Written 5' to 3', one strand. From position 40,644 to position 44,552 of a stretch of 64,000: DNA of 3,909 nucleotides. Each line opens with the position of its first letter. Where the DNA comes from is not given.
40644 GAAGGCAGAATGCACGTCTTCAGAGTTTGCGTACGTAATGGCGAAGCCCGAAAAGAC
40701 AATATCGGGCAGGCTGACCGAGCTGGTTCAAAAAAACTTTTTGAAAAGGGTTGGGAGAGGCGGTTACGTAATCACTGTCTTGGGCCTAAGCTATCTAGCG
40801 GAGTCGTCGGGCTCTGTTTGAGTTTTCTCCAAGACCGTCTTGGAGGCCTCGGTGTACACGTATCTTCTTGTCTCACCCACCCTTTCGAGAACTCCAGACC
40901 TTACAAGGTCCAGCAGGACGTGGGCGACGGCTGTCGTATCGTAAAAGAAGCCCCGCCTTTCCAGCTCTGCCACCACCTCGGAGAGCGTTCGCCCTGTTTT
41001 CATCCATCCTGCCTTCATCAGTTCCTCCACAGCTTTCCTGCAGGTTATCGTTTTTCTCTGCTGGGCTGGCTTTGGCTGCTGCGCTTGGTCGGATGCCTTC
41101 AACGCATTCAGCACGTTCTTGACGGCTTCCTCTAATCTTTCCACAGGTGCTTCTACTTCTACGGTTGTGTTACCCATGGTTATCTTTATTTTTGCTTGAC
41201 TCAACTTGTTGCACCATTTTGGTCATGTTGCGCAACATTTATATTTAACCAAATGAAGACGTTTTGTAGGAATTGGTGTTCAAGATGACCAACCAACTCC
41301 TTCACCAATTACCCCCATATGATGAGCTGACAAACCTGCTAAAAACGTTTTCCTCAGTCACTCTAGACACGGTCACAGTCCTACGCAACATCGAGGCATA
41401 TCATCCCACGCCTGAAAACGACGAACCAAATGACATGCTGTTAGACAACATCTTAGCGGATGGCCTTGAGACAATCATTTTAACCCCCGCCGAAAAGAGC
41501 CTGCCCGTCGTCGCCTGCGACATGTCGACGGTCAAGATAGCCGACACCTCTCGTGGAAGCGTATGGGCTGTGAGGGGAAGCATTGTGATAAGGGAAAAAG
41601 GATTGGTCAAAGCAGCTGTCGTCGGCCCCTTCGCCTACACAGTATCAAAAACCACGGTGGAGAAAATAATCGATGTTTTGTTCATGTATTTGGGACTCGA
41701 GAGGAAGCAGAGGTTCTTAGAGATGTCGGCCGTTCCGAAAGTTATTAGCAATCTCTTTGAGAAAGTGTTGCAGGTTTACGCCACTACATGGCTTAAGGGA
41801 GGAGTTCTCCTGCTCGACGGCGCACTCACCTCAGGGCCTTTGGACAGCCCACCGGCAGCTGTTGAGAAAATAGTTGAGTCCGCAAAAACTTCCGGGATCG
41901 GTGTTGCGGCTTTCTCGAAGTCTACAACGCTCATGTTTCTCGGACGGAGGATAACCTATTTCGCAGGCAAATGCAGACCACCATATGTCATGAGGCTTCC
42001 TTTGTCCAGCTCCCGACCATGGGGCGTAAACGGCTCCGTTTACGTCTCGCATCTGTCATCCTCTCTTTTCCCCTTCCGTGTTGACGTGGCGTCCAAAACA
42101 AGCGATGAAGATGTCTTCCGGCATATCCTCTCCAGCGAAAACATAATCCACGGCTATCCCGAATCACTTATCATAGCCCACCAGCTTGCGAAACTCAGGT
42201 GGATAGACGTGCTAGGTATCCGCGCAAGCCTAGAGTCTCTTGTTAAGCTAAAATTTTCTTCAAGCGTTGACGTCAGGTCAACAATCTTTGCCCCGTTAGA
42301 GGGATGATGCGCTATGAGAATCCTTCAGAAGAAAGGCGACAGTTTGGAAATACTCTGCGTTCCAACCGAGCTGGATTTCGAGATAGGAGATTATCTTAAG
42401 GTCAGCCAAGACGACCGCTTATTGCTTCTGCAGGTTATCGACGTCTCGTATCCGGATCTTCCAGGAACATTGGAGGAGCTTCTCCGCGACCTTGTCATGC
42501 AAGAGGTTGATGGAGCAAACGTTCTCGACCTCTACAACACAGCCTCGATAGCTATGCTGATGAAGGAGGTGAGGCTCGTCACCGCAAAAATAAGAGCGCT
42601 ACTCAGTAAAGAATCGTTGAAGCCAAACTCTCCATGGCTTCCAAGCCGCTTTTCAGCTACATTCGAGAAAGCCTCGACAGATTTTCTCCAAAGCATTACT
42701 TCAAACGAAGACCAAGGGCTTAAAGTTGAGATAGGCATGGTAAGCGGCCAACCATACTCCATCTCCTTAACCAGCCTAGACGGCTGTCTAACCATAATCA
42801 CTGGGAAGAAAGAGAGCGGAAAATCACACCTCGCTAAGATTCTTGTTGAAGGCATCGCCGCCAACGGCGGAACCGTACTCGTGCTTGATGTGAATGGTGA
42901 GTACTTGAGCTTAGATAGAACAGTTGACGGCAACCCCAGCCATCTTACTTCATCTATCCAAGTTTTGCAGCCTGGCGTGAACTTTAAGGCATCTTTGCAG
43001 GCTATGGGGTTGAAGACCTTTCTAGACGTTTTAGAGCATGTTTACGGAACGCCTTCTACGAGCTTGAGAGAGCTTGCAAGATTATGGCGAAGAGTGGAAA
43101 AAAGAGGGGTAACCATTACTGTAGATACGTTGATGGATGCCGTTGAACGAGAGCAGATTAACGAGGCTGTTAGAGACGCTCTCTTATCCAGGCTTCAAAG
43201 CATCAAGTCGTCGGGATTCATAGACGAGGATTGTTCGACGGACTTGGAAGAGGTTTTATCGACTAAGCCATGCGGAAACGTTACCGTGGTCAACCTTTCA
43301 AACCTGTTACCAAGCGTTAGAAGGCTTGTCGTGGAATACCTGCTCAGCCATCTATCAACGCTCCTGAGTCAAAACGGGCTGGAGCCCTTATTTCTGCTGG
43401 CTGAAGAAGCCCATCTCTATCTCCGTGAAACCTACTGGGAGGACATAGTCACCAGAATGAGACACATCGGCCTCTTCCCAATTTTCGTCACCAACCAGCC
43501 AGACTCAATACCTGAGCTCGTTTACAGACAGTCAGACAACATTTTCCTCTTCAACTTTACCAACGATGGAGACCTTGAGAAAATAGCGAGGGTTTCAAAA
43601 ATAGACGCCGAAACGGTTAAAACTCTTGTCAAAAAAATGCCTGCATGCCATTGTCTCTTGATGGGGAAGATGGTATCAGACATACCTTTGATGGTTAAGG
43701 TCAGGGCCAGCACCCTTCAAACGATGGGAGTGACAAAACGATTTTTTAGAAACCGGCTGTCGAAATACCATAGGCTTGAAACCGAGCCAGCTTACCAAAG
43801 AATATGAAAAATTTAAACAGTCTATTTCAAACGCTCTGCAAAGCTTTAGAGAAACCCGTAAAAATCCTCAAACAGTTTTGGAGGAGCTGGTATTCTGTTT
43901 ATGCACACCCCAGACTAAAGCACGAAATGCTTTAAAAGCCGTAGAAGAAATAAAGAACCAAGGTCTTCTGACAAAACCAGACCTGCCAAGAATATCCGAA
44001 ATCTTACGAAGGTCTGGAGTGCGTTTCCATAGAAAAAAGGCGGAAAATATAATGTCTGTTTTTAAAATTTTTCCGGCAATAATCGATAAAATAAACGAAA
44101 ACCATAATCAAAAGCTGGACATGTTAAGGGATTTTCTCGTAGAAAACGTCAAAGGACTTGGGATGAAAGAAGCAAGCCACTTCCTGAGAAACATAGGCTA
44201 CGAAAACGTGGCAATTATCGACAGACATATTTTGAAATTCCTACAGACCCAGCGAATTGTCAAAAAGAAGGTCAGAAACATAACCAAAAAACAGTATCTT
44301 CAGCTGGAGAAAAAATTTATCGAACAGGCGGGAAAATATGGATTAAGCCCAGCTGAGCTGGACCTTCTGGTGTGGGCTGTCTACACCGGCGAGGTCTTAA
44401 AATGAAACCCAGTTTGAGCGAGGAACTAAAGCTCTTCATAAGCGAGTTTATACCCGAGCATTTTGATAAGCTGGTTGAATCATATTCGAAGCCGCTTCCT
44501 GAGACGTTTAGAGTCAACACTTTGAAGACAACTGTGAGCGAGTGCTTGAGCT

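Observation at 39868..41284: Triplicated beta-hairpin + winged-helix paralogs, one divergently paired with nurA-herA through a palindromic operator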

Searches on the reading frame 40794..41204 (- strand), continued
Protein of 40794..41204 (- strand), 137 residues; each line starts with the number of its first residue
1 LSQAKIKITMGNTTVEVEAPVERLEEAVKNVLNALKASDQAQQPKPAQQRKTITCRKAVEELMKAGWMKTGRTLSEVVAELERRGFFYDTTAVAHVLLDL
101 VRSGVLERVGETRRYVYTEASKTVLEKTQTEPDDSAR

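Call 68: find_related_loci(query=A5, collection=viral_contigs, flank=4000)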
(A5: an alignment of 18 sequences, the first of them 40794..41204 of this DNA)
Query A5 (137 aa) in viral_contigs; peptide patterns used: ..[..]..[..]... (x = any residue, [..] = any of these).
1 stretches matched a pattern, but none encodes a relative of the query by tblastn (E <= 1e-3).

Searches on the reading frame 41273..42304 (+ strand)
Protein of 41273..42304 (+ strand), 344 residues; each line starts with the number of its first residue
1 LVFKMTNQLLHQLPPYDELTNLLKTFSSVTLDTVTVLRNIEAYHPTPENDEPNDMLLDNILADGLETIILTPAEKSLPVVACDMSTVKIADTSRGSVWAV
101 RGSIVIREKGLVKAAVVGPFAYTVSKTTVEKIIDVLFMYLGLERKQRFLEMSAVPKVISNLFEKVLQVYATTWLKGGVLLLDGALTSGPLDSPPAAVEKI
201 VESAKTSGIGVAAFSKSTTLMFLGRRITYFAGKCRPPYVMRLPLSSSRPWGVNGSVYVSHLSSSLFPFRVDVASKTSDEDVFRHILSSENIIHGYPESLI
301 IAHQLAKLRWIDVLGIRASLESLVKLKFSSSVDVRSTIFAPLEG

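Call 5: search_protein_families(library=pfam, proteins=[window:41273-42304:+], max_evalue=1)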
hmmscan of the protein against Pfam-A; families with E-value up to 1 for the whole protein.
window:41273-42304:+ (344 aa): 2 families
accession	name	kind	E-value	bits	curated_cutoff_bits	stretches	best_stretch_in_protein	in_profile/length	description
PF09376.16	NurA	-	1.5e-05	25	21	1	145-307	61-253/254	NurA domain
PF02615.19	Ldh_2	-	0.026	14.1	38.8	1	175-225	71-120/333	Malate/L-lactate dehydrogenase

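Call 6: search_protein_families(library=ncbifam, proteins=[window:41273-42304:+], max_evalue=1)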
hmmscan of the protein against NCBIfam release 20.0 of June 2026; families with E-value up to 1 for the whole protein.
window:41273-42304:+ (344 aa): 0 families

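Call 26: search_protein_families(library=padloc, proteins=[window:41273-42304:+], max_evalue=0.01)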
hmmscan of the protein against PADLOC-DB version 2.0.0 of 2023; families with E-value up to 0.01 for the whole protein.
window:41273-42304:+ (344 aa): 0 families

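Call 57: search_solved_structures(query=window:41273-42304:+, max_evalue=1)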
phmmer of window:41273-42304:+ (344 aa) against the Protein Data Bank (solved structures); distinct sequences matched with E-value up to 1: 1.
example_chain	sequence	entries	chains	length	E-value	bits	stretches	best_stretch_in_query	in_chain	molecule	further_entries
6pxy_A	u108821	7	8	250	0.29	13.7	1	150-217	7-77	Putative methyl-accepting chemotaxis protein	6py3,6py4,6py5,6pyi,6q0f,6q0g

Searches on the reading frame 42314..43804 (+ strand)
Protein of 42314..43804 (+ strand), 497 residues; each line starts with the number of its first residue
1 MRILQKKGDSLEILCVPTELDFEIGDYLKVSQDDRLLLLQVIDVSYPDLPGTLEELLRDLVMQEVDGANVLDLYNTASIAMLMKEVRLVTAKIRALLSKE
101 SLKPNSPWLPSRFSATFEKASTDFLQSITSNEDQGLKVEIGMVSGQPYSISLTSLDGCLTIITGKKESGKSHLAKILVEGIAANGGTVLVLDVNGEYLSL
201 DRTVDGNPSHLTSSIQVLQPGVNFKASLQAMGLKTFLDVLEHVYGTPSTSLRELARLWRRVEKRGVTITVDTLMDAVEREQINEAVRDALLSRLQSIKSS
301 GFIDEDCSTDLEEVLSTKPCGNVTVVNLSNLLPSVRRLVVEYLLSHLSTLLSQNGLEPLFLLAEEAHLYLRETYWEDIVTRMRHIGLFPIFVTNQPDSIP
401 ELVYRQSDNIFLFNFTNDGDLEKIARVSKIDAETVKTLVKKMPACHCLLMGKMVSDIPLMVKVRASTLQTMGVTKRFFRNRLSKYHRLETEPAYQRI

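Call 5: search_protein_families(library=pfam, proteins=[window:42314-43804:+], max_evalue=1)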
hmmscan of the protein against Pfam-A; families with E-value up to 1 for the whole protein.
window:42314-43804:+ (497 aa): 8 families
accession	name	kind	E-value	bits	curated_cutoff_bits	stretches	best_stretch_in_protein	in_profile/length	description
PF01935.23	DUF87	-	6.5e-16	59.5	23.2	1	168-346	34-219/220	Helicase HerA, central domain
PF13401.12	AAA_22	-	0.017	15.9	27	0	160-219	8-33/130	AAA domain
PF10412.15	TrwB_AAD_bind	-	0.022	14.1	20.5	1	160-198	18-56/387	Type IV secretion-system coupling protein DNA-binding domain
PF05872.18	HerA_C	-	0.059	12.4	22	0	161-199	25-63/502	Helicase HerA-like C-terminal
PF16575.11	CLP1_P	-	0.1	12.9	26.6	1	164-193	1-30/188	mRNA cleavage and polyadenylation factor CLP1 P-loop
PF24965.1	TRS130_4HB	-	0.11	13.3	25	1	333-382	21-70/98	TRS130-like four helical bundle domain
PF00005.33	ABC_tran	-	0.13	13.3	25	1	150-194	4-48/137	ABC transporter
PF12846.13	AAA_10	-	0.13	11.7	27.5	1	160-216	24-76/362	AAA-like domain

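Call 6: search_protein_families(library=ncbifam, proteins=[window:42314-43804:+], max_evalue=1)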
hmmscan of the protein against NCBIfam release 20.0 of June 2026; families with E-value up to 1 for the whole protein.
window:42314-43804:+ (497 aa): 13 families
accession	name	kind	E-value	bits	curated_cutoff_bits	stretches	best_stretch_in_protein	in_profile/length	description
NF040937.1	HerA_Thermprot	equivalog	2.7e-11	42.6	800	1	87-465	74-463/487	DNA double-strand break repair helicase HerA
NF042943.1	HerA_antiphage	equivalog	3.3e-09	35.9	800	2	295-465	367-551/566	anti-phage-associated helicase HerA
NF053655.1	CedD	equivalog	4e-06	25.8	600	1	134-420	195-484/527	DNA-translocating ATPase CedD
NF042944.1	HerA_antiphage_2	equivalog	0.00032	19.6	850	1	358-468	428-547/576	anti-phage-associated helicase HerA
NF040819.1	helicase_HerA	equivalog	0.00045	18.8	970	1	109-277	107-267/561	DNA double-strand break repair helicase HerA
NF045975.1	VirB4_plasma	equivalog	0.002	15.9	590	1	161-213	519-571/894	Mbov_0397 family ICE element conjugal transfer ATPase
TIGR02746.1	TraC-F-type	equivalog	0.011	13.7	567.05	1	161-207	434-480/800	type IV secretion system protein TraC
NF010063.0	PRK13541.1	equivalog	0.082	12.8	200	1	148-191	17-60/195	cytochrome c biogenesis protein CcmA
TIGR00929.1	VirB4_CagE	subfamily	0.097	10.8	643.1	1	160-381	440-658/792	VirB4 family type IV secretion/conjugal transfer ATPase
NF011692.0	PRK15112.1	equivalog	0.11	12.1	452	1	151-194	34-77/269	putrescine export ABC transporter ATP-binding protein SapF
NF006746.0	PRK09270.1-5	subfamily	0.12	11.2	250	1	159-195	23-59/210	nucleoside/nucleotide kinase family protein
NF009043.0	PRK12377.1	subfamily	0.18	11.4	389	1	157-209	100-153/248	ATP-binding protein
NF053861.1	DS8_antiphage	equivalog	0.27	8.9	790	1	156-192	369-405/994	anti-phage protein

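Call 26: search_protein_families(library=padloc, proteins=[window:42314-43804:+], max_evalue=0.01)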
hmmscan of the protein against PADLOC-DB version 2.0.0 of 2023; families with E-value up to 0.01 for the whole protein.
window:42314-43804:+ (497 aa): 12 families
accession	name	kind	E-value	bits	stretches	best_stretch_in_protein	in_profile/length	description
PDLC04140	mad8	-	3.8e-14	50.9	1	157-453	27-290/314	mads_8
PDLC04105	HerA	-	4.4e-12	43.4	2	307-479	363-551/576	-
PDLC04102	HerA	-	6.7e-11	39.2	1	352-466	499-622/654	-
PDLC04103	HerA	-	1.4e-10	38.2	2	152-226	167-243/579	-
PDLC04106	HerA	-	8.6e-09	32.5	2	127-253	142-274/667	-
PDLC02185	HerA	-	1.5e-08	31.8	1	322-465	407-563/585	-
PDLC04100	HerA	-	1.5e-07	28.5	1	299-463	377-555/580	-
PDLC04097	HerA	-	5.7e-07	26.5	1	373-465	503-594/618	-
PDLC02188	HerA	-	7.8e-06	23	1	375-483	455-562/578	-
PDLC04104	HerA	-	0.00057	16.7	1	329-480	192-353/379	-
PDLC04099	HerA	-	0.0012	16.2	0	122-200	131-213/214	-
PDLC04098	HerA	-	0.0074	12.9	0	375-464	559-647/686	-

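Call 27: search_solved_structures(query=window:42314-43804:+, max_evalue=0.01)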
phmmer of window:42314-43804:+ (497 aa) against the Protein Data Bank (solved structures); distinct sequences matched with E-value up to 0.01: 4.
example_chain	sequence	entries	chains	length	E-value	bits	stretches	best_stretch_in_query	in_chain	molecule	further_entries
4d2i_A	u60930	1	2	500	5.2e-09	38.4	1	103-464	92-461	HERA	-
8j4u_M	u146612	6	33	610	2.5e-06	29.5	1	321-463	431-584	Nucleoside triphosphate hydrolase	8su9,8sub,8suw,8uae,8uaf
9c1m_M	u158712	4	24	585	0.0028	19.4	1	329-472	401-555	ATP-binding protein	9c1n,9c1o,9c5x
8xau_A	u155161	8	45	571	0.0037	19.1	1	333-475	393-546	ATP-binding protein | HerA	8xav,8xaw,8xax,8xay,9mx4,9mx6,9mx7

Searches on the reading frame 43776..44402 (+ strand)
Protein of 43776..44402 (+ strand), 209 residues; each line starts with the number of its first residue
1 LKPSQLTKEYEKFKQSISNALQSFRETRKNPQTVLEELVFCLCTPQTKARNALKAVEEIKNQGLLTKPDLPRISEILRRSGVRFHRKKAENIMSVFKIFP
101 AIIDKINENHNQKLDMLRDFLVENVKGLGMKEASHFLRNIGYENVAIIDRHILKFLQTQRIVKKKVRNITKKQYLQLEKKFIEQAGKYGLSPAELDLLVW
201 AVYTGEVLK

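Call 43: search_protein_families(library=pfam, proteins=[window:43776-44402:+], max_evalue=0.0001)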
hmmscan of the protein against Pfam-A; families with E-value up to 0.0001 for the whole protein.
window:43776-44402:+ (209 aa): 1 family
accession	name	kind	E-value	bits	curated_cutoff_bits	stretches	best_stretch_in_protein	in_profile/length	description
PF22175.2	Ogg-HhH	-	8.1e-53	179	27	1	19-188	3-171/173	8-oxoguanine DNA glycosylase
